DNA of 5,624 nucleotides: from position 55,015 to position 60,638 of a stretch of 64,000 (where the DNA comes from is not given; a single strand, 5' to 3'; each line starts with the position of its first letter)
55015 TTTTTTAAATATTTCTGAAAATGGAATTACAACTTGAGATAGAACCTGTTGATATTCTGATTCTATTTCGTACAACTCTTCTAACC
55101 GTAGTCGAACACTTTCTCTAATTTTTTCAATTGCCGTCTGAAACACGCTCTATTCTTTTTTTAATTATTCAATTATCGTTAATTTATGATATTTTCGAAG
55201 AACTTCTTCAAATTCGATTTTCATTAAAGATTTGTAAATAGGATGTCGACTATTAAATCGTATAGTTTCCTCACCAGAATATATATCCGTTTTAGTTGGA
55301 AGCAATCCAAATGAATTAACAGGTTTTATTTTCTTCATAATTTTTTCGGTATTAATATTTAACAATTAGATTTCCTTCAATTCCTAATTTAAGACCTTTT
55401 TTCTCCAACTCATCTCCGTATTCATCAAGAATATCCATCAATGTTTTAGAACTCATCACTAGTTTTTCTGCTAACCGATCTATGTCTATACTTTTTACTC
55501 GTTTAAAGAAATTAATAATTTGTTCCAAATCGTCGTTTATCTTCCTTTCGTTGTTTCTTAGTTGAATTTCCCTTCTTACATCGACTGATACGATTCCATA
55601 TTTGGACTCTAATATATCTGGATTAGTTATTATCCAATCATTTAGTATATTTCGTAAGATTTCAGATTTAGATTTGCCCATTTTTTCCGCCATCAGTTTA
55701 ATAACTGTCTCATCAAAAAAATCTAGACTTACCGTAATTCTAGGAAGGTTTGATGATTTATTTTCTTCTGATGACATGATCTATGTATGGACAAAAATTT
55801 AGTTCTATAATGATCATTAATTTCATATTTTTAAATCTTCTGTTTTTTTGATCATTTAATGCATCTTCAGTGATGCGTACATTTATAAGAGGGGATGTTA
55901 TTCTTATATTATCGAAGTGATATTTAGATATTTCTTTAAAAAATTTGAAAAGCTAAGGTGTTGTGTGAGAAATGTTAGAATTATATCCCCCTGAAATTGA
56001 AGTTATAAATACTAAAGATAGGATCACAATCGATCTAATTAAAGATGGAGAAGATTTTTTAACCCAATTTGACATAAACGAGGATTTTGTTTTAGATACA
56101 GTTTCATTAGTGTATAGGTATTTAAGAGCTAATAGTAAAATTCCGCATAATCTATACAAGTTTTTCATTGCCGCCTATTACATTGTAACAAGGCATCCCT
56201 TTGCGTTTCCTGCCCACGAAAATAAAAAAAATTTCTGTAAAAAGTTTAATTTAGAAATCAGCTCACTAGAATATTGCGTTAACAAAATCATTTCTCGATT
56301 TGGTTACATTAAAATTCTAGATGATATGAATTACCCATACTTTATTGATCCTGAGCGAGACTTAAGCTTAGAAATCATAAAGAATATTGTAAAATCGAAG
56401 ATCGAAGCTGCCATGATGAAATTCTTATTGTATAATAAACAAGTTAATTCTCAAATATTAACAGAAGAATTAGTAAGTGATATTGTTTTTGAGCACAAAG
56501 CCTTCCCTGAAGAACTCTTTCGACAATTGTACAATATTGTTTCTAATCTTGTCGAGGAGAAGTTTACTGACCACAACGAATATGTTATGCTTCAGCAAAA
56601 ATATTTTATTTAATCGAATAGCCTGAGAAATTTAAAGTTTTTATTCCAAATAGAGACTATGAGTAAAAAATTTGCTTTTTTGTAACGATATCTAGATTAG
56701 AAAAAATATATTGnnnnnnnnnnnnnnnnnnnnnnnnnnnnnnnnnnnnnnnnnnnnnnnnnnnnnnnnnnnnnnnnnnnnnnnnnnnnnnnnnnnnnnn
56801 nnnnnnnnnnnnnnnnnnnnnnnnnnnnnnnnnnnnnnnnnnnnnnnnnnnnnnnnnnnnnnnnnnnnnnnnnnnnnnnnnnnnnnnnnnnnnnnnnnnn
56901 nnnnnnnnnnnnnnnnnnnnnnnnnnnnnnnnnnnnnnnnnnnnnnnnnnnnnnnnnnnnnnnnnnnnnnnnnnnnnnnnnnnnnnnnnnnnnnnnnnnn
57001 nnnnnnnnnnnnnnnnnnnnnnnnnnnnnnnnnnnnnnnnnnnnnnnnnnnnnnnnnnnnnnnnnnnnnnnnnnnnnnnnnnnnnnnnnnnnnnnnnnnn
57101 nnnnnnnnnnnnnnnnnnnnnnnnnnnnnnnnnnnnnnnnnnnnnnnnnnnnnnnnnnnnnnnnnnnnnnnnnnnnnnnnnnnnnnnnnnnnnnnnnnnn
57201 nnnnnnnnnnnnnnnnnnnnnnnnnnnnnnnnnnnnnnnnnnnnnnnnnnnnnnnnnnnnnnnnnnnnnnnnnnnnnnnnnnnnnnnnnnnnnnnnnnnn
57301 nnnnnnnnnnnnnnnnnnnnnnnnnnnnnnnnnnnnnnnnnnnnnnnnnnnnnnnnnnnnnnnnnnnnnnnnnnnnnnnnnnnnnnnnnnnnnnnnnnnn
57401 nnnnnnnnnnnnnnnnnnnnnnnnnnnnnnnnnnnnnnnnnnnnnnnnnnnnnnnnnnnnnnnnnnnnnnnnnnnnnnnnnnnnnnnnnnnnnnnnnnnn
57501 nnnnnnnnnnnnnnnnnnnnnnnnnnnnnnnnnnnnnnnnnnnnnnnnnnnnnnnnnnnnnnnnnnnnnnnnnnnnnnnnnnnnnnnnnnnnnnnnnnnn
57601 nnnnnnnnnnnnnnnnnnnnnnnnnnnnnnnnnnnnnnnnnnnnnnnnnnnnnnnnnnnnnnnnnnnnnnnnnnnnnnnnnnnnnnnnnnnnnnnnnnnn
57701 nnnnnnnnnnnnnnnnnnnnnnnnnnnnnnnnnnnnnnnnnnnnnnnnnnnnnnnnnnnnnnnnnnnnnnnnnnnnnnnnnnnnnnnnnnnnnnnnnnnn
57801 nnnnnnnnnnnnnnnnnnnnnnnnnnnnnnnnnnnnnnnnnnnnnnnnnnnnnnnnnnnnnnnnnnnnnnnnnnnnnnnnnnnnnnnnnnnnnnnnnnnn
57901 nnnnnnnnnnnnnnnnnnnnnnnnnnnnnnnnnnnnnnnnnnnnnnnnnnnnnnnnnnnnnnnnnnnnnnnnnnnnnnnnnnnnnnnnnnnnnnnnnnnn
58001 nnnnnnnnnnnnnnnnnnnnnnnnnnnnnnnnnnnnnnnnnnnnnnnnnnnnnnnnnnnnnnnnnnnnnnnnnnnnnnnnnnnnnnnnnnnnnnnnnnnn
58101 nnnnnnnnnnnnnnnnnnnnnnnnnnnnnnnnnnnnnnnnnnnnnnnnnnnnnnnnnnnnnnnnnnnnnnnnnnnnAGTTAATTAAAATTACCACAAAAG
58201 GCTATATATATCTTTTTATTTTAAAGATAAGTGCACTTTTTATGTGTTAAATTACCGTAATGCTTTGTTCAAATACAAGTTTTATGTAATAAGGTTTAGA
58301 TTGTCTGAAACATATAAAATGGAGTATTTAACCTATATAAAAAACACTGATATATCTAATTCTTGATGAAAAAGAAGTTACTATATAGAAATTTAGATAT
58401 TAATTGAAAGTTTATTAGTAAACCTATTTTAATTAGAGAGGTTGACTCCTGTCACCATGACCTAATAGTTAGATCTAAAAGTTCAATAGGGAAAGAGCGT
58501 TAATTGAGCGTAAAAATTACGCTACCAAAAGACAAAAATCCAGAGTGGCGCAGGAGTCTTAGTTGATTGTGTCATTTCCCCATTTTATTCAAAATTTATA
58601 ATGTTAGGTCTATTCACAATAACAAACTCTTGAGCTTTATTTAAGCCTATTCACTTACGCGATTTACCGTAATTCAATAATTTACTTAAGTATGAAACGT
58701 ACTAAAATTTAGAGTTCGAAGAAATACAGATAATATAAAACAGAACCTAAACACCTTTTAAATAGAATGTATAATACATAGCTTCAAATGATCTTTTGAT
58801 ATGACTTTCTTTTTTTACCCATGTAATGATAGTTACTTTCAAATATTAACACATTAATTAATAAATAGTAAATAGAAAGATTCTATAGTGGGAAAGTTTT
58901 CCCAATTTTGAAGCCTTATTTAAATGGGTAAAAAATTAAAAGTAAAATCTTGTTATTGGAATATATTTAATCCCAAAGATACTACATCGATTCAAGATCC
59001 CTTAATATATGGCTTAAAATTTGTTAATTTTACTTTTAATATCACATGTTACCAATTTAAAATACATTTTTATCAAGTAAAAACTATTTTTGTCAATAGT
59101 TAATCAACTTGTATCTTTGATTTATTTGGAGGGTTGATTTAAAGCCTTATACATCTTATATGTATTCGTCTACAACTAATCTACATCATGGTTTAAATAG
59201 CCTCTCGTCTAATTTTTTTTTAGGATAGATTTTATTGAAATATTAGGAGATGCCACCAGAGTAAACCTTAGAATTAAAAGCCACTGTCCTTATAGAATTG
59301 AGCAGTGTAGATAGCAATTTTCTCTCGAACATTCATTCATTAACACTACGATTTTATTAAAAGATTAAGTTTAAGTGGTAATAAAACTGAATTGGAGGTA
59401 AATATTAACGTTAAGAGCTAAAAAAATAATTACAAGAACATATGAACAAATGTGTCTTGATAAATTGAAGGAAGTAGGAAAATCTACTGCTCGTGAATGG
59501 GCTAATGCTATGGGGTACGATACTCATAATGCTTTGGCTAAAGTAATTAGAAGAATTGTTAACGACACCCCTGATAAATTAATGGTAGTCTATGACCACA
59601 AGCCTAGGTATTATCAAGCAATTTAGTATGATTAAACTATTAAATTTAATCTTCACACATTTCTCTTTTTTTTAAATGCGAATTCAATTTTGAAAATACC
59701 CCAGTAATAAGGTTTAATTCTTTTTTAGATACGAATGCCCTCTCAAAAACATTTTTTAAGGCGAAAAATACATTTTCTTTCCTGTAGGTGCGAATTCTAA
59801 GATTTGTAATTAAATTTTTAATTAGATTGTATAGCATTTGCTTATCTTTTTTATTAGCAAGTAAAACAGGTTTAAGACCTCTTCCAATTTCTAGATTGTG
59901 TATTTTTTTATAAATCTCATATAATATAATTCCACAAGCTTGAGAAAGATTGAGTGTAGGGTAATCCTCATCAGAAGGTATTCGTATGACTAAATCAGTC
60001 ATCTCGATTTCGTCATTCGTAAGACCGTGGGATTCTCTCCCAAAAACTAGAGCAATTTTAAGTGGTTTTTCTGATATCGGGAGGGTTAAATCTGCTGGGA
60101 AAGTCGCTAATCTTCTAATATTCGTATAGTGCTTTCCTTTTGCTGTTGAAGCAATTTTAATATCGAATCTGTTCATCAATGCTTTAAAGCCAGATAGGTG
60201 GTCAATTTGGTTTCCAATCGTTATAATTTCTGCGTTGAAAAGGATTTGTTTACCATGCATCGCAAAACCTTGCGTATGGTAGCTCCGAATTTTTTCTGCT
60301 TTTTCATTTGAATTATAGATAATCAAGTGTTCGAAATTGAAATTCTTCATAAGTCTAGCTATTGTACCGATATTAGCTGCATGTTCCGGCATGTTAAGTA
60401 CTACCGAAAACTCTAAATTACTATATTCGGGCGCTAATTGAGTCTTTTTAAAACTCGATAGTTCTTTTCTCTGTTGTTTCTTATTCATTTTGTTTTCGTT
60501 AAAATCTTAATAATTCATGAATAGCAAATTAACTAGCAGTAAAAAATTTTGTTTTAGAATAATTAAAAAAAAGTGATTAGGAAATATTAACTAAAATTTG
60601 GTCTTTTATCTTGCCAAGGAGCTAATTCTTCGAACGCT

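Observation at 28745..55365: Five-member family of 66-86-aa proteins with a shared motif, all on the minus strand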

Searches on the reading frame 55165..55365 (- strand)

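Call 5: search_protein_families(library=pfam, proteins=[window:55165-55365:-], max_evalue=1)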
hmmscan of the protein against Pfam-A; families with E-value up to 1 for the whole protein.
window:55165-55365:- (66 aa): 0 families

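Call 9: search_protein_families(library=ncbifam, proteins=[window:55165-55365:-], max_evalue=1)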
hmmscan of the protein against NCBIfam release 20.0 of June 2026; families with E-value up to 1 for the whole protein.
window:55165-55365:- (66 aa): 1 family
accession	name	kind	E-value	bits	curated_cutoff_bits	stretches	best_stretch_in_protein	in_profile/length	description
NF004160.0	PRK05627.1-3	equivalog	0.13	10.8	295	1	11-63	246-299/325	bifunctional riboflavin kinase/FAD synthetase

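Call 22: search_protein_families(library=padloc, proteins=[window:55165-55365:-], max_evalue=1)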
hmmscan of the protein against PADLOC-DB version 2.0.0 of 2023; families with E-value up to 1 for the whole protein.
window:55165-55365:- (66 aa): 0 families

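Call 61: search_protein_families(library=phrogs, proteins=[window:55165-55365:-], max_evalue=0.1)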
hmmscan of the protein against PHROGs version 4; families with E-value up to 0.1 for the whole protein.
window:55165-55365:- (66 aa): 0 families

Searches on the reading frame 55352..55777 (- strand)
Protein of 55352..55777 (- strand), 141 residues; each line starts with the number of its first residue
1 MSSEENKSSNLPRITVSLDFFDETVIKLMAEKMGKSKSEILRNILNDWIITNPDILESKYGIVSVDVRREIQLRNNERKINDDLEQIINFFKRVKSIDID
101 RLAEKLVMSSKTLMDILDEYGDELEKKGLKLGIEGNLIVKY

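Call 5: search_protein_families(library=pfam, proteins=[window:55352-55777:-], max_evalue=1)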
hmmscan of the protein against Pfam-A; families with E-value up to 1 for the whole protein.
window:55352-55777:- (141 aa): 5 families
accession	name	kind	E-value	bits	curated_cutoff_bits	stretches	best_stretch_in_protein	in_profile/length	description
PF01402.27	RHH_1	-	0.00042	20.6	20.5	1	26-49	14-37/39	Ribbon-helix-helix protein, copG family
PF05043.19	Mga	-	0.00068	20.6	21.1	1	86-131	20-65/87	Mga helix-turn-helix domain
PF08280.17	HTH_Mga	-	0.0062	16.9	23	1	79-121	3-44/59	M protein trans-acting positive regulator (MGA) HTH domain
PF01369.25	Sec7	-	0.061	13.4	22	1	68-130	17-79/183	Sec7 domain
PF09012.17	FeoC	-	0.17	12.5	21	0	84-119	2-37/69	FeoC like transcriptional regulator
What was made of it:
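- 55352..55777 (-): 141-aa regulator with an N-terminal ribbon-helix-helix and a C-terminal winged-HTH-like region. It is the first gene of the operon that continues into members E and D. RHH_1 20.6 bits (cut-off 20.5) and Mga HTH 20.6 bits (call 5).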

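Call 9: search_protein_families(library=ncbifam, proteins=[window:55352-55777:-], max_evalue=1)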
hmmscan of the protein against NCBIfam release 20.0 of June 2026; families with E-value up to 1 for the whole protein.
window:55352-55777:- (141 aa): 2 families
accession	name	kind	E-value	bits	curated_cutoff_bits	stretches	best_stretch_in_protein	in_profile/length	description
NF000684.0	PRK00034.3-4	equivalog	0.0045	17.3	97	1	71-101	19-50/97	Asp-tRNA(Asn) amidotransferase subunit GatC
NF053609.1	Sul12a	equivalog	0.18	12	150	1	84-128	7-47/103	Sul12a family chromatin-organizing protein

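Call 22: search_protein_families(library=padloc, proteins=[window:55352-55777:-], max_evalue=1)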
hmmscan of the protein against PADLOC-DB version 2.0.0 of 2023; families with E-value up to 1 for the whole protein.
window:55352-55777:- (141 aa): 3 families
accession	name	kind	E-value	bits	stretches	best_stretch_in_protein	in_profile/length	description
PDLC01434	CasR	-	0.00038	18.4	1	63-129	107-170/191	"CAS-I,CAS-II,CAS-III,CAS-IV,CAS-V,CAS-VI; associated_signaling"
PDLC01859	CARF3--CARF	-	0.00062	17.6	1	49-129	117-197/213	-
PDLC01850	CARF3--CARF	-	0.0064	14.4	1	80-119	143-182/209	-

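Call 46: search_solved_structures(query=A4, max_evalue=10)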
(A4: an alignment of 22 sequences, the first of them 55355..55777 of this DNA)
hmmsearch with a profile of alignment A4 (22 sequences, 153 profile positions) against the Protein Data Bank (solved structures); distinct sequences matched with E-value up to 10: 8.
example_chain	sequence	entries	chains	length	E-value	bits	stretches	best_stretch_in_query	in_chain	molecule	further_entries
1p94_A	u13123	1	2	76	0.048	16.8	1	14-56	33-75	plasmid partition protein ParG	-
2kv2_A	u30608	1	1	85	0.11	15.6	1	100-142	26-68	Bloom syndrome protein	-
2rrd_A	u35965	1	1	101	0.12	15.4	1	100-142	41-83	HRDC domain from Bloom syndrome protein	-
5jo7_A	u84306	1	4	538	0.75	12.9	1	93-140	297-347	Vetispiradiene synthase 1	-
4ha8_A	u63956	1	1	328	2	11.5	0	93-133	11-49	Biotin-[acetyl-CoA-carboxylase] ligase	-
6apw_A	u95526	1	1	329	2.4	11.2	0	94-133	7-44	Bifunctional ligase/repressor BirA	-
3rir_A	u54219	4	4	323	2.5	11.2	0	94-133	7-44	Biotin-[acetyl-CoA-carboxylase] ligase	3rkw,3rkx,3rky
3v7r_A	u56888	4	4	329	3.1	10.9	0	88-133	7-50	Biotin ligase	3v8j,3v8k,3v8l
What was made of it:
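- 55352..55777 (-): ParG RHH at E 0.048 (call 46).
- On Ribbon-helix-helix (CopG/RHH_1) regulators (for the neighbouring 141-aa protein, not the family itself): ParG at E 0.048 (call 46).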

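Call 61: search_protein_families(library=phrogs, proteins=[window:55352-55777:-], max_evalue=0.1)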
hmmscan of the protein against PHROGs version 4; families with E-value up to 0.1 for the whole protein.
window:55352-55777:- (141 aa): 3 families
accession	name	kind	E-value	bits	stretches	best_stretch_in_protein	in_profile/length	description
phrog_21779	-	head and packaging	0.0055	17.6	1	19-78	150-209/235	minor head protein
phrog_29521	-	unknown function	0.027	15.6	1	37-116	75-155/160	-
phrog_7325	-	transcription regulation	0.033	15.3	1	28-63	73-107/151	CopG-like transcriptional repressor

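Call 75: find_homologous_proteins(query=A4, max_evalue=0.001)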
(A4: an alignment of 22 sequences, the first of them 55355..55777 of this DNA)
Query A4 (22 sequences) (141 aa, profile of the alignment): 220 proteins with E <= 0.001 among 3825 candidates; the best 120 are listed.
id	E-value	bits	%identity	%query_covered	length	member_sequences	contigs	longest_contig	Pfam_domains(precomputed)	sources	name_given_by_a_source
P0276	1.5e-56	208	36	91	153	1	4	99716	PF19807.6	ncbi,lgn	-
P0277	1.2e-55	206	34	91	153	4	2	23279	-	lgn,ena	-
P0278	8.4e-54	200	33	91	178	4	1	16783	PF19807.6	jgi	-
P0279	1.4e-53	199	34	99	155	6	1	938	PF19807.6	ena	-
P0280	3.7e-52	194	31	99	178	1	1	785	PF19807.6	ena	-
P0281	3.9e-52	194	36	99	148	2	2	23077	-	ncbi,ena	-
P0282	4.8e-52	194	32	91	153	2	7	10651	-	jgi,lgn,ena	-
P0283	8.6e-52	193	31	93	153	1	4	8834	-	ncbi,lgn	ncbi:MAG: hypothetical protein ACFE9I_16835 [Candidatus Hermodarchaeota archaeon]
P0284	1.7e-51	192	32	91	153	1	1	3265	PF19807.6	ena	-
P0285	3.4e-51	191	30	91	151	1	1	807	PF19807.6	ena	-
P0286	3.6e-51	191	32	91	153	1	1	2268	-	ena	-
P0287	3.7e-51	191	27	99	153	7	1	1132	PF19807.6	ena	-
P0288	5.3e-51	190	32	91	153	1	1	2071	PF19807.6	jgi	-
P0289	5.3e-51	190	31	91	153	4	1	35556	-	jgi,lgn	jgi:DNA-directed RNA polymerase specialized sigma24 family protein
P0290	6.6e-51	190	32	99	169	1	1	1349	PF19807.6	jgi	-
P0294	4.1e-50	188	31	99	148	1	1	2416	PF19807.6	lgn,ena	-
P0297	9.5e-50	186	39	92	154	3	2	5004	PF19807.6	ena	-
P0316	1.2e-48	183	31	99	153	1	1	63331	-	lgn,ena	-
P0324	3.4e-48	181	25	84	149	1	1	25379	-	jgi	-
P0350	6.7e-47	177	27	98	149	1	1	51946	-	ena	-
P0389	1.1e-44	170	39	96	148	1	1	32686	-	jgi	-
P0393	1.2e-44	170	70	99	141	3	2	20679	PF01402.28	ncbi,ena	ncbi:MAG: ribbon-helix-helix domain-containing protein [Promethearchaeia archaeon]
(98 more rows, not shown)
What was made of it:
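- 55352..55777 (-): 220 homologues, 141-178 aa among the 120 listed; every plausible organism label among them is an Asgard label, mostly Promethearchaeota (call 75).
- On Ribbon-helix-helix (CopG/RHH_1) regulators (for the neighbouring 141-aa protein, not the family itself): One homologue is annotated as RHH with PF01402 (call 75).
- The RHH and wHTH domains make the upstream protein a DNA binder (calls 5, 46, 75). Some homologues of the regulator hit PF19807, and the N-terminus resembles CopG/ParG (calls 5, 46, 75).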

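Call 76: find_encoding_contigs(protein=P0289, flank=4000, max_places=1)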
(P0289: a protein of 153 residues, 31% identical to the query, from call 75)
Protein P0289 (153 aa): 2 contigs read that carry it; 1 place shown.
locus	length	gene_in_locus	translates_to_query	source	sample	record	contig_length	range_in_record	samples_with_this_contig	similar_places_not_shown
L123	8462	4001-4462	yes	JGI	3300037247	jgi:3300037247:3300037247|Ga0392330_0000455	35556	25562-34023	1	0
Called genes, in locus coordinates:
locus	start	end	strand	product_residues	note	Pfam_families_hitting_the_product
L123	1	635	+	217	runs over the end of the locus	-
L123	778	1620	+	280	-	PF00588:SpoU_methylase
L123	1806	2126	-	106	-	-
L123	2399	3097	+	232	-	PF08477:Roc (weak), PF00071:Ras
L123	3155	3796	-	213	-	-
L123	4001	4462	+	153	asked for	-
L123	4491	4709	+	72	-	-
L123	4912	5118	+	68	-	-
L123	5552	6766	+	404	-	PF00583:Acetyltransf_1 (faint), PF13527:Acetyltransf_9, PF17668:Acetyltransf_17, PF13530:SCP2_2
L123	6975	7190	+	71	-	-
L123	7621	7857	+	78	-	-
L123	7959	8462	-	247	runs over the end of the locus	-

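Call 77: find_encoding_contigs(protein=P0316, flank=4000, max_places=1)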
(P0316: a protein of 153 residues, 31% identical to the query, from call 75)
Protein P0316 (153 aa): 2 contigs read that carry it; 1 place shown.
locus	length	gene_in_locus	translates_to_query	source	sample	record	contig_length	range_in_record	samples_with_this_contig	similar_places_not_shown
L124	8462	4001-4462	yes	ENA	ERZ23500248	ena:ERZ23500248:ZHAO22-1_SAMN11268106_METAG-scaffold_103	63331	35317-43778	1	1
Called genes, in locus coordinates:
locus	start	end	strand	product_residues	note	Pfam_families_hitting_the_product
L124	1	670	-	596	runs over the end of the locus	PF13855:LRR_8, PF23598:LRR_14, PF23598:LRR_14, PF13855:LRR_8, PF23598:LRR_14, PF12799:LRR_4, PF13855:LRR_8, PF13855:LRR_8, +7 more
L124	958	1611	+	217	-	-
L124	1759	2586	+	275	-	PF00588:SpoU_methylase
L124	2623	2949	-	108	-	-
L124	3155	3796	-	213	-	-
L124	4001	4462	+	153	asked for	-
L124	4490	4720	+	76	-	-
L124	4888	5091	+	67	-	-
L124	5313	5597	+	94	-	PF08666:SAF (weak)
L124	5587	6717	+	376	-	PF04295:GD_AH_second, PF20629:GD_AH_C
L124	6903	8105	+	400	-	PF13527:Acetyltransf_9, PF17668:Acetyltransf_17, PF13530:SCP2_2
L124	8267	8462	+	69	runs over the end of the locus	-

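Call 78: find_encoding_contigs(protein=P0350, flank=4000, max_places=1)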
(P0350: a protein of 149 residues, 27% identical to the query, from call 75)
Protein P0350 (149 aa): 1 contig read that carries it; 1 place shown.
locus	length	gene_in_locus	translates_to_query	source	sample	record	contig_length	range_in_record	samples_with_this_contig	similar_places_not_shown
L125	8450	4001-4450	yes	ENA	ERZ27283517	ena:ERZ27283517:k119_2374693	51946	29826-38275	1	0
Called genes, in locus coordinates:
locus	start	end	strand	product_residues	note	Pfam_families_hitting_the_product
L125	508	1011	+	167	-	-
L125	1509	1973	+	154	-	-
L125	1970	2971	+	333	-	-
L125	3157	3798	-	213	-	-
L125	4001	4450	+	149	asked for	-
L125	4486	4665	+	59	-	-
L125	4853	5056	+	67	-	-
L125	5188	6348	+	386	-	PF04389:Peptidase_M28, PF01546:Peptidase_M20 (faint)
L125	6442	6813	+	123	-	-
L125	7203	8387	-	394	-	PF16983:MFS_MOT1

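Call 79: find_encoding_contigs(protein=P0324, flank=4000, max_places=1)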
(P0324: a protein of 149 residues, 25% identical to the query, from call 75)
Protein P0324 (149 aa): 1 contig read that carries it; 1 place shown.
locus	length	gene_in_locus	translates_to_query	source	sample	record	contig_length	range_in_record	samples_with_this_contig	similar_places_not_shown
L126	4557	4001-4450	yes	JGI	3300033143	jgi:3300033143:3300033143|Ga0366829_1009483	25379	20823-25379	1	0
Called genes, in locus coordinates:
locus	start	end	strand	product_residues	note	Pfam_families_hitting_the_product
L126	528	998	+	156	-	-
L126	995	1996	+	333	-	-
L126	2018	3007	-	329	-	PF02535:Zip (weak)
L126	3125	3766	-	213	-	-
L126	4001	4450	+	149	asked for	-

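Call 80: find_encoding_contigs(protein=P0389, flank=4000, max_places=1)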
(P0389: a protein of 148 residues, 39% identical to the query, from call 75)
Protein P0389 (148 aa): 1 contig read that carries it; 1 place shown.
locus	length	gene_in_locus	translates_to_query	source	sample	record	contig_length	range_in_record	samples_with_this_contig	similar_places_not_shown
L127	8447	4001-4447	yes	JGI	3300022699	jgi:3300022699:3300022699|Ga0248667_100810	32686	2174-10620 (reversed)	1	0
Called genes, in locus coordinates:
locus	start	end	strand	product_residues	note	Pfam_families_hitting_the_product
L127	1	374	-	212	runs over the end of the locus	-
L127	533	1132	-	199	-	-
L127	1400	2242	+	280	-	PF00588:SpoU_methylase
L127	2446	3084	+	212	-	PF06197:DUF998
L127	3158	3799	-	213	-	-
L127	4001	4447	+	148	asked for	-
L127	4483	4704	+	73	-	-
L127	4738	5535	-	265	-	PF00560:LRR_1 (faint), PF12799:LRR_4 (faint), PF13855:LRR_8, PF23598:LRR_14 (weak)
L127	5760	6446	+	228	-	PF04307:YdjM, PF13803:DUF4184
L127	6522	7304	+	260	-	-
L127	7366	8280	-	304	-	PF00025:Arf, PF04670:Gtr1_RagA, PF08477:Roc, PF09439:SRPRB (faint)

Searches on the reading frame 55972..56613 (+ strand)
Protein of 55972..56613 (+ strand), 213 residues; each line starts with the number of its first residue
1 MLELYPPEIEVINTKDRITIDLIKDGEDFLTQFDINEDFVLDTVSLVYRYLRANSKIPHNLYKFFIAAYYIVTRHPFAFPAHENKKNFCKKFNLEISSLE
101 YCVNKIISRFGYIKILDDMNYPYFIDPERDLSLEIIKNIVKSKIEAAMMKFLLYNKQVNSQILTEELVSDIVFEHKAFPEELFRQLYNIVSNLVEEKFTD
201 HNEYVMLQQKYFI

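Call 22: search_protein_families(library=padloc, proteins=[window:55972-56613:+], max_evalue=1)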
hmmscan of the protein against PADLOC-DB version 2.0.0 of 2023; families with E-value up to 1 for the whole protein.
window:55972-56613:+ (213 aa): 0 families

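Call 35: search_protein_families(library=pfam, proteins=[window:55972-56613:+], max_evalue=0.01)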
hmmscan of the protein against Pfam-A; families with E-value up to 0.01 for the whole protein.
window:55972-56613:+ (213 aa): 0 families

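Call 45: search_solved_structures(query=A5, max_evalue=10)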
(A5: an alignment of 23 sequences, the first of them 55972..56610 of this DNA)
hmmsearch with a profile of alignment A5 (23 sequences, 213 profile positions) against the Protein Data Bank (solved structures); distinct sequences matched with E-value up to 10: 3.
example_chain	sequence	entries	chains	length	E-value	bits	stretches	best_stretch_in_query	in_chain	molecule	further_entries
5xex_A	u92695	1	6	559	0.24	14.4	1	123-198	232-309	Polyribonucleotide nucleotidyltransferase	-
9gtv_A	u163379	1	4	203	0.96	12.4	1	110-158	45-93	Transcriptional regulator RamR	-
9dn8_A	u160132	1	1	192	1.6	11.7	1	110-158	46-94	Transcriptional regulator RamR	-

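Call 61: search_protein_families(library=phrogs, proteins=[window:55972-56613:+], max_evalue=0.1)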
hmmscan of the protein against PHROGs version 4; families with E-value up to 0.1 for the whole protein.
window:55972-56613:+ (213 aa): 0 families

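Call 82: search_protein_families(library=pfam, alignment_id=A5, max_evalue=1)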
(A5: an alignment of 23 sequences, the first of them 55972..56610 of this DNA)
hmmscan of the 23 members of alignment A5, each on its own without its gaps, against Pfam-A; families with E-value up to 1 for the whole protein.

A. member 1, window:55972-56610:+ (213 aa): 0 families

B. families by the number of members that match (of 23 scanned): 6 families
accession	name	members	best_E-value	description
PF20306.3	Sp-DndD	8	0.0052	Small protein found in certain Dnd DNA modification systems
PF10182.14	Flo11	3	0.018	Flo11 domain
PF18517.6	LZ3wCH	2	0.16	Leucine zipper with capping helix domain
PF16818.11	SLM4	1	0.038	Protein SLM4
PF05043.19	Mga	1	0.042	Mga helix-turn-helix domain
PF09039.17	HTH_Tnp_Mu_2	1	0.13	Mu DNA binding, I gamma subdomain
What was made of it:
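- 55972..56613 (+): 'P213': a highly conserved 213-aa protein of unknown function, transcribed divergently from the RHH operon. No Pfam or PDB match (calls 35, 45, 82).
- Tried and rejected: Not supported: no Pfam or PDB match (calls 35, 45, 82).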

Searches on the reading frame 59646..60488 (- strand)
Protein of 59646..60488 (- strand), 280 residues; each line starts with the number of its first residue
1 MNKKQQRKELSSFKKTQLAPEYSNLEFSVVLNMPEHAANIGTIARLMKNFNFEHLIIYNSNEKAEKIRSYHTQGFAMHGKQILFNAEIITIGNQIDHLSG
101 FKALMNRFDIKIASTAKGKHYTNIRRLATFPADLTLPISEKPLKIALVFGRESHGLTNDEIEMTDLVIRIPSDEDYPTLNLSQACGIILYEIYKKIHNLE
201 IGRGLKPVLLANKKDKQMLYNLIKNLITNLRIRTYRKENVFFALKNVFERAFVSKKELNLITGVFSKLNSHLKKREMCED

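Call 35: search_protein_families(library=pfam, proteins=[window:59646-60488:-], max_evalue=0.01)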
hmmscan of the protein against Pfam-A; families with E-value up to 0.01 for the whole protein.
window:59646-60488:- (280 aa): 1 family
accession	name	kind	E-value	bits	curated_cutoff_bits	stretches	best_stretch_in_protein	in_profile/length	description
PF00588.24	SpoU_methylase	-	9.3e-23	81.3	29.7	1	27-190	2-142/142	SpoU rRNA Methylase family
